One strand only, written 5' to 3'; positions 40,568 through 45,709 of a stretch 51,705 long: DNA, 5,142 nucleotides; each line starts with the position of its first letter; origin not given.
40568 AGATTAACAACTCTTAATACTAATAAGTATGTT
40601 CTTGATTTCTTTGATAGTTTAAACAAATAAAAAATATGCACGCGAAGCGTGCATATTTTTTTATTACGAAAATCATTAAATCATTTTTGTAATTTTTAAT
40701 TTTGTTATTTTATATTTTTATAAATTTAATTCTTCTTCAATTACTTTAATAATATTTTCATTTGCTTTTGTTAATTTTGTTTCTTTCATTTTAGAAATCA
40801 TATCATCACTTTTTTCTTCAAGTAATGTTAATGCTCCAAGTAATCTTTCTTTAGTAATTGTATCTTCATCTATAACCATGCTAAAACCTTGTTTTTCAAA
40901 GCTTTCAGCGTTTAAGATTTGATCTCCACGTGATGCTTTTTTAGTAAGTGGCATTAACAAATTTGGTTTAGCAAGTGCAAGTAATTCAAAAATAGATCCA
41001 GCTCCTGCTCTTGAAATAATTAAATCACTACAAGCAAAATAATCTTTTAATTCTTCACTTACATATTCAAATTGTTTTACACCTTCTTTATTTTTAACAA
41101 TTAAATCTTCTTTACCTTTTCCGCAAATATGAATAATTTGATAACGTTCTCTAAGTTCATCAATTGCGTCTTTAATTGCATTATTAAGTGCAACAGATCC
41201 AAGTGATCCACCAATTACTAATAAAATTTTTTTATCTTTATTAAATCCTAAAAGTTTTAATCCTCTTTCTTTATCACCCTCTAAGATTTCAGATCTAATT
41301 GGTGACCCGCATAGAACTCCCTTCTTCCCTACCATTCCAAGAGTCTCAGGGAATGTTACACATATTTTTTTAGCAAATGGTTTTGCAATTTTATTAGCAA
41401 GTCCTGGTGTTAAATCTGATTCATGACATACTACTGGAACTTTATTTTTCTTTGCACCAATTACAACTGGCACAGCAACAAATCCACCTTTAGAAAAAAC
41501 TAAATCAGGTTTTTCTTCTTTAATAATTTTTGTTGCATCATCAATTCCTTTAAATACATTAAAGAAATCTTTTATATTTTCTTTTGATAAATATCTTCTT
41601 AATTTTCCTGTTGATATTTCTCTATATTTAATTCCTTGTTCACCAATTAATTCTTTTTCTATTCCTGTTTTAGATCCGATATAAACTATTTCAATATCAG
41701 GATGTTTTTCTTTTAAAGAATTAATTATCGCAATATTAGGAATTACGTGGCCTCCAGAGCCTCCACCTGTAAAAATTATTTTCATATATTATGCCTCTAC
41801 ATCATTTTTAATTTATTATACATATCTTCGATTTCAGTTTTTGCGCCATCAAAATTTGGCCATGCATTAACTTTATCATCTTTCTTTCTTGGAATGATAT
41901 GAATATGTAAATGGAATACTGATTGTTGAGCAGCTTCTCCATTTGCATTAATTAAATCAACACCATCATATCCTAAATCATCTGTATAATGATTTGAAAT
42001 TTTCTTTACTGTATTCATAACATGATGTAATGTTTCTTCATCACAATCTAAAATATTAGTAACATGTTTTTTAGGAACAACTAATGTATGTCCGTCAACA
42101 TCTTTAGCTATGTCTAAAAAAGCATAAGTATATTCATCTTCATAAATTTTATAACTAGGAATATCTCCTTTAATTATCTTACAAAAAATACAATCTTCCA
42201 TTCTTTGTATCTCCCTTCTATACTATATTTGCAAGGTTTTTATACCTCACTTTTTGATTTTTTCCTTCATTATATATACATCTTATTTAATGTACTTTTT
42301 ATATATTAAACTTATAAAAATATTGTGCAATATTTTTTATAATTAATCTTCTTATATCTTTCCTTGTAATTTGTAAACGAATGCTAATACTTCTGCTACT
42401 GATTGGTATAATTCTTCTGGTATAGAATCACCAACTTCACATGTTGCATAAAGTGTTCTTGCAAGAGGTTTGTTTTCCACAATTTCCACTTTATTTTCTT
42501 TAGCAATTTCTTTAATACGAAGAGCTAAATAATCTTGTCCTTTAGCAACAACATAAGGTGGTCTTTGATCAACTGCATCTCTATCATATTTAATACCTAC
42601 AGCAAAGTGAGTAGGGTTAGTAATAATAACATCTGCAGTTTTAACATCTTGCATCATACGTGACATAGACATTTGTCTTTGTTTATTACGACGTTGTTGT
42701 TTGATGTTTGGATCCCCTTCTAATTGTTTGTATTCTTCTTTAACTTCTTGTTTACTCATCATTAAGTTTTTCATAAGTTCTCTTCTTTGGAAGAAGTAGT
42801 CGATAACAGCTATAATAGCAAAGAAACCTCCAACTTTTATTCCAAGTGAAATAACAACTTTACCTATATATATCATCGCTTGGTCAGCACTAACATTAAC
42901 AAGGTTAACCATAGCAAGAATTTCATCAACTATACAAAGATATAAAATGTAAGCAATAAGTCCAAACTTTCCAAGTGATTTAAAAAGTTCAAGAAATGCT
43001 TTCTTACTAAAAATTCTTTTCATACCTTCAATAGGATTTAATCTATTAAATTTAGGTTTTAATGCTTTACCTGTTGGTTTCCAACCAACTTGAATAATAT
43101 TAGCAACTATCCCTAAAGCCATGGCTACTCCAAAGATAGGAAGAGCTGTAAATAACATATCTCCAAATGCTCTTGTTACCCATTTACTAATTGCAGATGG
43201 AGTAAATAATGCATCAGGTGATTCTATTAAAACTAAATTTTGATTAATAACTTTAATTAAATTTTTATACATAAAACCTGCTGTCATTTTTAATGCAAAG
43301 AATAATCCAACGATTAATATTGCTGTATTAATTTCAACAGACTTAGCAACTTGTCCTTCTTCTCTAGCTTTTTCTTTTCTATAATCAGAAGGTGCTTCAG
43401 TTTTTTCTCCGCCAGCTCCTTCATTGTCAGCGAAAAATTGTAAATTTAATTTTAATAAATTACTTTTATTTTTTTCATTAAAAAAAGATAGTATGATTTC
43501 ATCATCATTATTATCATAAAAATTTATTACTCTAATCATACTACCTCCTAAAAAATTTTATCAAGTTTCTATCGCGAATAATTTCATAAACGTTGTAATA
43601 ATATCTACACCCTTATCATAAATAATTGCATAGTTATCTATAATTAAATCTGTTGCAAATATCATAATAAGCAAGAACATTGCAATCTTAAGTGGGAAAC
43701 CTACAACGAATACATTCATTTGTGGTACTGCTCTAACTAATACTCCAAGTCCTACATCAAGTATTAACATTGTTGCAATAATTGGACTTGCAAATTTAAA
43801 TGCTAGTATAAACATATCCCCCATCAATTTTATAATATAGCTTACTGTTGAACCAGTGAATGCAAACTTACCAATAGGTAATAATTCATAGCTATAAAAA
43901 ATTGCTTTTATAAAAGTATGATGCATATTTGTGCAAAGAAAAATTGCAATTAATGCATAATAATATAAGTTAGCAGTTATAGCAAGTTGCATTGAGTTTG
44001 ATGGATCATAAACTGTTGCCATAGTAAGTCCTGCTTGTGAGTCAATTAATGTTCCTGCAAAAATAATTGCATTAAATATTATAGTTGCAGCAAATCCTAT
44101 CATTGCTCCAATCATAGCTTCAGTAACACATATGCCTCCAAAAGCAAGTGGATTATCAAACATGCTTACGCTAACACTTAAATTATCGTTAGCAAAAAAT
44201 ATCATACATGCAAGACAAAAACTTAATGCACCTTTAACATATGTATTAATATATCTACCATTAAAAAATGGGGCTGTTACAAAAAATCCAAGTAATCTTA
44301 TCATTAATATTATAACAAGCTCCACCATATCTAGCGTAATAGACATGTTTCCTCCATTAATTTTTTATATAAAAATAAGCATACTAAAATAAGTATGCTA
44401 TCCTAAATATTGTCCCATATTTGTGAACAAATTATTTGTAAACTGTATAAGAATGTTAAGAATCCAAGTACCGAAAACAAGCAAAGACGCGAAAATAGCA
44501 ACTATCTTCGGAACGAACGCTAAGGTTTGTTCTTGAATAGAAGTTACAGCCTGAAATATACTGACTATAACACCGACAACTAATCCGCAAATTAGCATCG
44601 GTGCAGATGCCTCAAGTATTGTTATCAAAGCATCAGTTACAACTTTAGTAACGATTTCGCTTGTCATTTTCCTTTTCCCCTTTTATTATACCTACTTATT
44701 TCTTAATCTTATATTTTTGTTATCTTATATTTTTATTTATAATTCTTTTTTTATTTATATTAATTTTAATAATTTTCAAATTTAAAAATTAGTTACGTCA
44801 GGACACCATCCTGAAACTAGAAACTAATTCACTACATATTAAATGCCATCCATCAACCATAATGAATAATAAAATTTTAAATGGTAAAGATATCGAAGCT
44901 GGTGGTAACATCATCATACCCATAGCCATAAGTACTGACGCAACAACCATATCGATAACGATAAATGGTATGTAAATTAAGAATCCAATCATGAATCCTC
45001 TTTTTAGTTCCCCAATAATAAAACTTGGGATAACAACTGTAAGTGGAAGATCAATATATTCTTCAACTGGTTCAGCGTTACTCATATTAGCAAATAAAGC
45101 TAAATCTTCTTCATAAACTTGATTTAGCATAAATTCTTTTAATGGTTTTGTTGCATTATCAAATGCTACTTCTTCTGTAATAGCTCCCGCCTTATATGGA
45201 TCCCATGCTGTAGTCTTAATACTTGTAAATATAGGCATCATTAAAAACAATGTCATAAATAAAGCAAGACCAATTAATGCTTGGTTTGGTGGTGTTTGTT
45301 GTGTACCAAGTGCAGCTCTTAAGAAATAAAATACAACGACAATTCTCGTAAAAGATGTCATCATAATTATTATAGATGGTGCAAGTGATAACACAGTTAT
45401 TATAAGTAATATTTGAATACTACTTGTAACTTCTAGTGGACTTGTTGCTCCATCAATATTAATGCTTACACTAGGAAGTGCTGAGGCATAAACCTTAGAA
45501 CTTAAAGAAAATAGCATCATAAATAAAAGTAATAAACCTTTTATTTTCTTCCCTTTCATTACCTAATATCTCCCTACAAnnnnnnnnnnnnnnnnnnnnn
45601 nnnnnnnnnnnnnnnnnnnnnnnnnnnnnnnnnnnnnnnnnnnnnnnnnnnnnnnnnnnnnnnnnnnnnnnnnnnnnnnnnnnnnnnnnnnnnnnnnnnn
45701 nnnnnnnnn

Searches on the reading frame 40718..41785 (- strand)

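Call 30: search_protein_families(library=pfam, proteins=[window:40718-41785:-], max_evalue=0.0001)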
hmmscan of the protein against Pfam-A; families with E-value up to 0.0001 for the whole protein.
window:40718-41785:- (355 aa): 3 families
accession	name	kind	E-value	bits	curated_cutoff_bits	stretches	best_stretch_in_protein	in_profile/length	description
PF03033.26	Glyco_transf_28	-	1.1e-41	142.6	26.2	1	3-142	1-138/139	Glycosyltransferase family 28 N-terminal domain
PF04101.22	Glyco_tran_28_C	-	2.6e-33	115.8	22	1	188-341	2-159/166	Glycosyltransferase family 28 C-terminal domain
PF13528.12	Glyco_trans_1_3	-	8.7e-06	25.6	25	1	215-315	217-314/322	Glycosyl transferase family 1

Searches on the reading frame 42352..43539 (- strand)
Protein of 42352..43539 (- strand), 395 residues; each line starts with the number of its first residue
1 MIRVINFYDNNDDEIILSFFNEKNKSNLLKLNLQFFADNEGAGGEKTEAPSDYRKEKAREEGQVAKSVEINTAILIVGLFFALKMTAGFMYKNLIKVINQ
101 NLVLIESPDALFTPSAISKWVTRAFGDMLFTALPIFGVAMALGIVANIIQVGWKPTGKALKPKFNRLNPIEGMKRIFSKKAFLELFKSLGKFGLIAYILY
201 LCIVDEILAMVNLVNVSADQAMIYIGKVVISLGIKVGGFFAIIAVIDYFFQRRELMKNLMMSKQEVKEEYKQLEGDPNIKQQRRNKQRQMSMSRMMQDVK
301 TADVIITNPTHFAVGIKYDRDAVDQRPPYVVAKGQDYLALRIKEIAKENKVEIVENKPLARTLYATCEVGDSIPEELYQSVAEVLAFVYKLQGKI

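Call 30: search_protein_families(library=pfam, proteins=[window:42352-43539:-], max_evalue=0.0001)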
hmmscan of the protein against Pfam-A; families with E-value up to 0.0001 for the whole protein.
window:42352-43539:- (395 aa): 1 family
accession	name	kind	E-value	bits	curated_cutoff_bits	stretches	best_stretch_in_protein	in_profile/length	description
PF01312.24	Bac_export_2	-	8.8e-128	426.7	24.4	1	44-388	1-335/335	FlhB HrpN YscU SpaS Family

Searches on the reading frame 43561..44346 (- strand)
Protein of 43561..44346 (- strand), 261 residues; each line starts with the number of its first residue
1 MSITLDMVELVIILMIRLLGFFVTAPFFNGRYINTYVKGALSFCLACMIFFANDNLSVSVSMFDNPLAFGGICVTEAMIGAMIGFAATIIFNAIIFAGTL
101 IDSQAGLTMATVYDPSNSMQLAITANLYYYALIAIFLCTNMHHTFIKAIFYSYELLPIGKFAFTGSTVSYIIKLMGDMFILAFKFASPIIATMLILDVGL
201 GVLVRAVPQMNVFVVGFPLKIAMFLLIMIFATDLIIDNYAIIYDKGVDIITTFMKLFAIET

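Call 31: search_protein_families(library=pfam, proteins=[window:43561-44346:-], max_evalue=0.0001)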
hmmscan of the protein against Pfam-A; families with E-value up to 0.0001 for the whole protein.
window:43561-44346:- (261 aa): 1 family
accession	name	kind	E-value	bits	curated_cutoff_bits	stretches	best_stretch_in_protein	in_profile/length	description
PF01311.25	Bac_export_1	-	9.1e-64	215.6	27.8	1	10-239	3-223/230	Bacterial export proteins, family 1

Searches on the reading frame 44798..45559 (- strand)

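Call 31: search_protein_families(library=pfam, proteins=[window:44798-45559:-], max_evalue=0.0001)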
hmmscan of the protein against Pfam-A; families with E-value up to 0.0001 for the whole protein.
window:44798-45559:- (253 aa): 1 family
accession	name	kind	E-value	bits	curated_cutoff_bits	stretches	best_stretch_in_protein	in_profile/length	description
PF00813.25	FliP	-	4.7e-80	268.5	26.9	1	53-245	1-191/191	FliP family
